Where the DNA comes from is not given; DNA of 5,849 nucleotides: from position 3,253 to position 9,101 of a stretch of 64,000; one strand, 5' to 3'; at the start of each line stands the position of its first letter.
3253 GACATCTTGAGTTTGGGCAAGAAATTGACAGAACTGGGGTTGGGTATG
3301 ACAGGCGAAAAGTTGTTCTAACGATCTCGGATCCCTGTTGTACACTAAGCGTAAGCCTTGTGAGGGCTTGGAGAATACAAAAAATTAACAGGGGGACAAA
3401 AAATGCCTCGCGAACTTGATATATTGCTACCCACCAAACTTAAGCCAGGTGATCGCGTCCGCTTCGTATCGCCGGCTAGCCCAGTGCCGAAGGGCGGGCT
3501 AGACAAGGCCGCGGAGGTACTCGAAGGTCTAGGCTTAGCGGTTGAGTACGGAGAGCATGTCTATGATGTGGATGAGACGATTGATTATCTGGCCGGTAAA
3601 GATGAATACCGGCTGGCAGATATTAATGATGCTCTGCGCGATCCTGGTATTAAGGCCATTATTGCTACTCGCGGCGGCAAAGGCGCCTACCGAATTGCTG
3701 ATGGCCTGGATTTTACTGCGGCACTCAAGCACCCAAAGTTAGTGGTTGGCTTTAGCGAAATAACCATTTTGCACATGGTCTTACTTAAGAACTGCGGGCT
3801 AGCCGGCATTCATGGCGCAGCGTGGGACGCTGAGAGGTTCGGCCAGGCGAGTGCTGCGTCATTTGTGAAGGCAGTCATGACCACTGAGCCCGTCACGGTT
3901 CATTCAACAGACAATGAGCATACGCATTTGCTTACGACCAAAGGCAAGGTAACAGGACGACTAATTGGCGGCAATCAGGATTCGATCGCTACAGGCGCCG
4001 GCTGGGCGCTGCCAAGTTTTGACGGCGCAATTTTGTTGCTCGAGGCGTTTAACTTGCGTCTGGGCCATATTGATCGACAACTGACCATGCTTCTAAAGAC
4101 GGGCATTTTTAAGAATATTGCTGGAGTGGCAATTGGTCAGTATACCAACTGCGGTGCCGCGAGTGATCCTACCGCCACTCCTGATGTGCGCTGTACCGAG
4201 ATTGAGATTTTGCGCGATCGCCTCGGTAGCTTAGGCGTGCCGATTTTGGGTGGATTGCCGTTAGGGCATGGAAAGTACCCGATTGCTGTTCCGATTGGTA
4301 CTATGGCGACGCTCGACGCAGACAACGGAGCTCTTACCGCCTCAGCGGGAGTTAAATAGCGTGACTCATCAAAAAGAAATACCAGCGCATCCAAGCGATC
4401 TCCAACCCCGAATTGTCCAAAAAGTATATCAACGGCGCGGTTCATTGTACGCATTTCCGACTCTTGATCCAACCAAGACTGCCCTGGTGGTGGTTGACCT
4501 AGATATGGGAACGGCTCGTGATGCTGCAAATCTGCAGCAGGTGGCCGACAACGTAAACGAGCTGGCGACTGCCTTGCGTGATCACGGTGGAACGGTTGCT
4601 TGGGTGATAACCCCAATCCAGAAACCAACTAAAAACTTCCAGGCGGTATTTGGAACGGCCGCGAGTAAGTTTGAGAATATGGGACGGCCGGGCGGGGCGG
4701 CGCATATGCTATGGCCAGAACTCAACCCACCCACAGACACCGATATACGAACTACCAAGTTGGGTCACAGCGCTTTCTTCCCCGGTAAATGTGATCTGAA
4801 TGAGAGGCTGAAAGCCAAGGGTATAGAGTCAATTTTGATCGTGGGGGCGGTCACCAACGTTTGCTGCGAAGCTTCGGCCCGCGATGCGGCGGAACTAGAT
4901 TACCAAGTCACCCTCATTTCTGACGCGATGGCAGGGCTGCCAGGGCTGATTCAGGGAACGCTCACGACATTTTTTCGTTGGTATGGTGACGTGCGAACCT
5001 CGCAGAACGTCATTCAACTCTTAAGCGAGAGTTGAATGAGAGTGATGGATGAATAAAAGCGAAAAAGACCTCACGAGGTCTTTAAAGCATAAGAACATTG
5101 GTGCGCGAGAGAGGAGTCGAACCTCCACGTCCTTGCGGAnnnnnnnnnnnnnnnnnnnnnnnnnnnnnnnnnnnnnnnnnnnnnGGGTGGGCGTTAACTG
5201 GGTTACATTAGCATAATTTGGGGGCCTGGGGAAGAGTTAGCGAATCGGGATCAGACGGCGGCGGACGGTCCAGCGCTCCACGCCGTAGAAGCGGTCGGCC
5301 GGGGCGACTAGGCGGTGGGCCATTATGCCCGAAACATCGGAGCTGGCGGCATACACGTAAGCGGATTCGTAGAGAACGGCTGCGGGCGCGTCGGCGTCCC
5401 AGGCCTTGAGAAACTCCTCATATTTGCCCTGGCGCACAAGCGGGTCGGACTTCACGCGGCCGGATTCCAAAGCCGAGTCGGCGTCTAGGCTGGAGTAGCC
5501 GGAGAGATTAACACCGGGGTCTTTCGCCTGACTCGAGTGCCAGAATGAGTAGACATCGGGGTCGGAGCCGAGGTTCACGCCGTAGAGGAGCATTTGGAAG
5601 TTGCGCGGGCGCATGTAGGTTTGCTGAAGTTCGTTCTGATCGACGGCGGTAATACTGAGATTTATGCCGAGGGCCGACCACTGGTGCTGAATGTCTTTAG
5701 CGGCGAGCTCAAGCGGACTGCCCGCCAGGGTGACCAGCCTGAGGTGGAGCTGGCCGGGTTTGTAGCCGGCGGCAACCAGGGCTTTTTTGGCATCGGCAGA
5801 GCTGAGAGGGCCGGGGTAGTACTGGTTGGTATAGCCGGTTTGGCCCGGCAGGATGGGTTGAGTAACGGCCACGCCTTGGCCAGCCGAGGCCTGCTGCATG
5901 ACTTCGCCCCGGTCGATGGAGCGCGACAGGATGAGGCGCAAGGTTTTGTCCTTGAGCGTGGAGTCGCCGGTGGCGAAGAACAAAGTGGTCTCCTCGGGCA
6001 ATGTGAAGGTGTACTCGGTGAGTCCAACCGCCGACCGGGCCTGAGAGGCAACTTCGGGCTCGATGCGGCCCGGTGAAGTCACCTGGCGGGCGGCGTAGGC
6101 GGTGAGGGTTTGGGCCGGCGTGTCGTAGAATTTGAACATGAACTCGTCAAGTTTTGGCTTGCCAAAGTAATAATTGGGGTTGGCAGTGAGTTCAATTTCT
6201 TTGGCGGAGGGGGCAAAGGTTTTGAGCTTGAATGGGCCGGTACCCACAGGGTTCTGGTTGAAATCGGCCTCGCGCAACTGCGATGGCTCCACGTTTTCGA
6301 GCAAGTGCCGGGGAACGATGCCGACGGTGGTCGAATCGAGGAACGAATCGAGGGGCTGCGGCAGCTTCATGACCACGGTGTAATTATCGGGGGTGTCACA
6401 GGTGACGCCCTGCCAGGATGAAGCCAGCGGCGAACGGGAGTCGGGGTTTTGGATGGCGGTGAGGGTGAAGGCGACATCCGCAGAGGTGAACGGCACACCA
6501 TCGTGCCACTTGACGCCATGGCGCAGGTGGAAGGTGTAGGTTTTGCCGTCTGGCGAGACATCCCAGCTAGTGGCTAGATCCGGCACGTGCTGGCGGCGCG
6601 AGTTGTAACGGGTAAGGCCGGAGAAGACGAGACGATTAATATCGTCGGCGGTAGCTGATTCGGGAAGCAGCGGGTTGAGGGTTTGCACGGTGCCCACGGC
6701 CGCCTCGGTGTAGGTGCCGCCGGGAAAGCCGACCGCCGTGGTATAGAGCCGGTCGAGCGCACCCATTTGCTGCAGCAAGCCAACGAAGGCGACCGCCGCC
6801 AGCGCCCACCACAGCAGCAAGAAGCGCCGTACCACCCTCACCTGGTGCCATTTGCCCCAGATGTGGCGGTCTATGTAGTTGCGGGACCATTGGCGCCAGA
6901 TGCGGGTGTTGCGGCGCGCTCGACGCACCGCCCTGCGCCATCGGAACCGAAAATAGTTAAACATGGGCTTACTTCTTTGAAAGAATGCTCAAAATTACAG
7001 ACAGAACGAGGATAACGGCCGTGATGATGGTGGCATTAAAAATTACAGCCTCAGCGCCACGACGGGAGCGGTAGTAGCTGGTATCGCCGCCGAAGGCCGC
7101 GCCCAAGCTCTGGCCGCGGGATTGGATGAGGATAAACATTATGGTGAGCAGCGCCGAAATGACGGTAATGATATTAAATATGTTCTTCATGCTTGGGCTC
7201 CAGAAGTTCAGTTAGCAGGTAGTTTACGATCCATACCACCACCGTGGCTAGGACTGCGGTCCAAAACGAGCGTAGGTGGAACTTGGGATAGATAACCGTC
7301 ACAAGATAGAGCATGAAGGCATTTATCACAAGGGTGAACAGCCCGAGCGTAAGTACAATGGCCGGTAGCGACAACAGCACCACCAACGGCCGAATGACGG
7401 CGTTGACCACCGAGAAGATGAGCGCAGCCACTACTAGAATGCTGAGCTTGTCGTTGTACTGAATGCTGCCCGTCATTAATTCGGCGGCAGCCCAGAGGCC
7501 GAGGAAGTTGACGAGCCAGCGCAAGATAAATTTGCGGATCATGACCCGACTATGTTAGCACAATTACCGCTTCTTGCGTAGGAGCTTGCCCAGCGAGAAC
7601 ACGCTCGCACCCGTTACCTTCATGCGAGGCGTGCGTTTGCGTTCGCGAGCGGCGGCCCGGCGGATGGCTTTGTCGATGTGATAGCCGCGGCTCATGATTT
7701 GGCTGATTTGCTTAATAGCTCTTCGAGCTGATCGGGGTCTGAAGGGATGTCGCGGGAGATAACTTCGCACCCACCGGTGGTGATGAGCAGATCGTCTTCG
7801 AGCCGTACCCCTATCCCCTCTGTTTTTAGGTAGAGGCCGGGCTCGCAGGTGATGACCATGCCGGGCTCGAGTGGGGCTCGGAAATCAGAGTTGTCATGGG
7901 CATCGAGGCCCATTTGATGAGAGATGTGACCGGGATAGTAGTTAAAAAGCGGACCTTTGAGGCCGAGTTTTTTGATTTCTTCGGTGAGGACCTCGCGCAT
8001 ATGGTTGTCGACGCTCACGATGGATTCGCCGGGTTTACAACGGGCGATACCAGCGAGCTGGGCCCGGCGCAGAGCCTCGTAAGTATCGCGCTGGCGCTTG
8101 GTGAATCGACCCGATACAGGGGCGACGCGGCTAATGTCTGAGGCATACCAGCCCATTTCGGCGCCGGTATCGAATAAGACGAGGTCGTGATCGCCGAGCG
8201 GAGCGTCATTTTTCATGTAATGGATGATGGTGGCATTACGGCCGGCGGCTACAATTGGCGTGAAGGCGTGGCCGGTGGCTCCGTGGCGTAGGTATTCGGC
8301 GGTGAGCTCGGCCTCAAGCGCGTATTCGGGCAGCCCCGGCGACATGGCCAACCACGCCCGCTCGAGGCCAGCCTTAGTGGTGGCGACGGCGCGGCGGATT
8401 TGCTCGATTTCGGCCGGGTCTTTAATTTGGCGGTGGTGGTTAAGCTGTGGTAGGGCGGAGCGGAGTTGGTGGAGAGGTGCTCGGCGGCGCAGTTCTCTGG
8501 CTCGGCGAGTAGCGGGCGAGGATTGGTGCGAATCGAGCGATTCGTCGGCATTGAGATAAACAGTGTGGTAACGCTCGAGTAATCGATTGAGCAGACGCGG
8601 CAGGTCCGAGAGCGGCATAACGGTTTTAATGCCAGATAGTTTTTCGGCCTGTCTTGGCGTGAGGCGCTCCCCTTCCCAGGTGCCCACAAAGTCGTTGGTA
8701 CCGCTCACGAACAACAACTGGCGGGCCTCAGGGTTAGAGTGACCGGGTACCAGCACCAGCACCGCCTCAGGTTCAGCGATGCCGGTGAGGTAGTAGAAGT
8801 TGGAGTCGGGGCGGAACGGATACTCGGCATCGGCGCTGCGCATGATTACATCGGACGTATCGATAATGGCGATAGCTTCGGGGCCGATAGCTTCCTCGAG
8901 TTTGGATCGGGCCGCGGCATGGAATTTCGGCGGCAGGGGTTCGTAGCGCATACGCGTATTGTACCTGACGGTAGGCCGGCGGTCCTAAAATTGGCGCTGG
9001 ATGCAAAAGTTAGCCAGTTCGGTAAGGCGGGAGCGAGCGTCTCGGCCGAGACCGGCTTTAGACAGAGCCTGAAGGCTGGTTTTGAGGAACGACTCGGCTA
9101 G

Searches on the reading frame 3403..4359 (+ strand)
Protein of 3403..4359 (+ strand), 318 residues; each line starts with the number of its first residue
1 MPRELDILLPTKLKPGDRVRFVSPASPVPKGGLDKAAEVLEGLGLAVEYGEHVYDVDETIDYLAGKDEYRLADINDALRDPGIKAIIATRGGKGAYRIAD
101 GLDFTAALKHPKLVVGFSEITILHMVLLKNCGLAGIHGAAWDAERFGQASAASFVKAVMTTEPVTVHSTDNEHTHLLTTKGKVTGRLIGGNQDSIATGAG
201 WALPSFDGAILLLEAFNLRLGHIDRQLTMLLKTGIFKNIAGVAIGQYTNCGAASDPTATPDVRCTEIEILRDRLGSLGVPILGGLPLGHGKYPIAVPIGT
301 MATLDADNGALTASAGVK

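Call 52: search_protein_families(library=pfam, proteins=[window:3403-4359:+], max_evalue=0.00001)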
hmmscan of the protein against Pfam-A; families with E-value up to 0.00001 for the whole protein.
window:3403-4359:+ (318 aa): 2 families
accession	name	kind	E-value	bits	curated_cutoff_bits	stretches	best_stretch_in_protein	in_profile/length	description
PF02016.21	Peptidase_S66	-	6.4e-32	110.7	25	1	19-138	1-121/121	LD-carboxypeptidase N-terminal domain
PF17676.7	Peptidase_S66C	-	4.5e-25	89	23.7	1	184-304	1-120/120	LD-carboxypeptidase C-terminal domain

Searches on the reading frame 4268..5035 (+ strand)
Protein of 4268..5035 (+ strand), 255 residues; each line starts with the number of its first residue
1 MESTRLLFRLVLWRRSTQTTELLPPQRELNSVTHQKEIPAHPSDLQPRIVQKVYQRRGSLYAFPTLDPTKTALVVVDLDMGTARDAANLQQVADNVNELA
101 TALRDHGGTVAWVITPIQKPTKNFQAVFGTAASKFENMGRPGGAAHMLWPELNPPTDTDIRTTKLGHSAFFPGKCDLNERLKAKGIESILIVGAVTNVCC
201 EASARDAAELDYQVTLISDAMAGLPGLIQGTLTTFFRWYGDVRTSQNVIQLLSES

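Call 52: search_protein_families(library=pfam, proteins=[window:4268-5035:+], max_evalue=0.00001)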
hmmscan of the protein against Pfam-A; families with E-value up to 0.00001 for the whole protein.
window:4268-5035:+ (255 aa): 1 family
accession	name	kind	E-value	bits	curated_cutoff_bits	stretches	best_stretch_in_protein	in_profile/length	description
PF00857.26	Isochorismatase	-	3.7e-26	92.7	27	1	71-225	1-152/175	Isochorismatase domain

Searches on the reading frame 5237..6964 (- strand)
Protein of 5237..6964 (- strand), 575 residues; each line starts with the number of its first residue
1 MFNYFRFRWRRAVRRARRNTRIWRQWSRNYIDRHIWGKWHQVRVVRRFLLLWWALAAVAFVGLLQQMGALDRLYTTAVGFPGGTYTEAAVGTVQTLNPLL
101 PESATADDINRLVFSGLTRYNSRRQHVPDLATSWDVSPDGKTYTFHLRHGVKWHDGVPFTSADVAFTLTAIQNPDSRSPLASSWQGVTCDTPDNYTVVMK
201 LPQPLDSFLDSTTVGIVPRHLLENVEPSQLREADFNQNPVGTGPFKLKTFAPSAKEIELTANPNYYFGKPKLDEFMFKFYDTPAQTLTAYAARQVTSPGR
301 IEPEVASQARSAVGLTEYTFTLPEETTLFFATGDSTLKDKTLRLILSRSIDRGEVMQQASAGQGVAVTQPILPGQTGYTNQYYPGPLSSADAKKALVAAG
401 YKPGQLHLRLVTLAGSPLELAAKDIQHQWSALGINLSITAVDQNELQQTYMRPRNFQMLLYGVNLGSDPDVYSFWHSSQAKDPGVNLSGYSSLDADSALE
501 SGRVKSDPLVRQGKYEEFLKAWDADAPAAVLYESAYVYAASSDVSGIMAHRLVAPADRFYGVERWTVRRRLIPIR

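Call 52: search_protein_families(library=pfam, proteins=[window:5237-6964:-], max_evalue=0.00001)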
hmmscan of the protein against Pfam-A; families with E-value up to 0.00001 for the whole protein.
window:5237-6964:- (575 aa): 1 family
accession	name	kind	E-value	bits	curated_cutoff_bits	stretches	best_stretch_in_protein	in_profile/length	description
PF00496.27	SBP_bac_5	-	1.7e-71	241.7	32.4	1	127-478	3-361/368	Bacterial extracellular solute-binding proteins, family 5 Middle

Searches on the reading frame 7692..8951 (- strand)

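Call 52: search_protein_families(library=pfam, proteins=[window:7692-8951:-], max_evalue=0.00001)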
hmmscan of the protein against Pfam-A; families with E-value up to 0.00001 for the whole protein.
window:7692-8951:- (419 aa): 2 families
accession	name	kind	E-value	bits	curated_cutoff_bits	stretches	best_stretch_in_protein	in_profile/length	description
PF00557.29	Peptidase_M24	-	1.8e-52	178.6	23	1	183-391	1-207/208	Metallopeptidase family M24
PF05195.22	AMP_N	-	4.4e-29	101.1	24.6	1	11-132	1-121/121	Aminopeptidase P, N-terminal domain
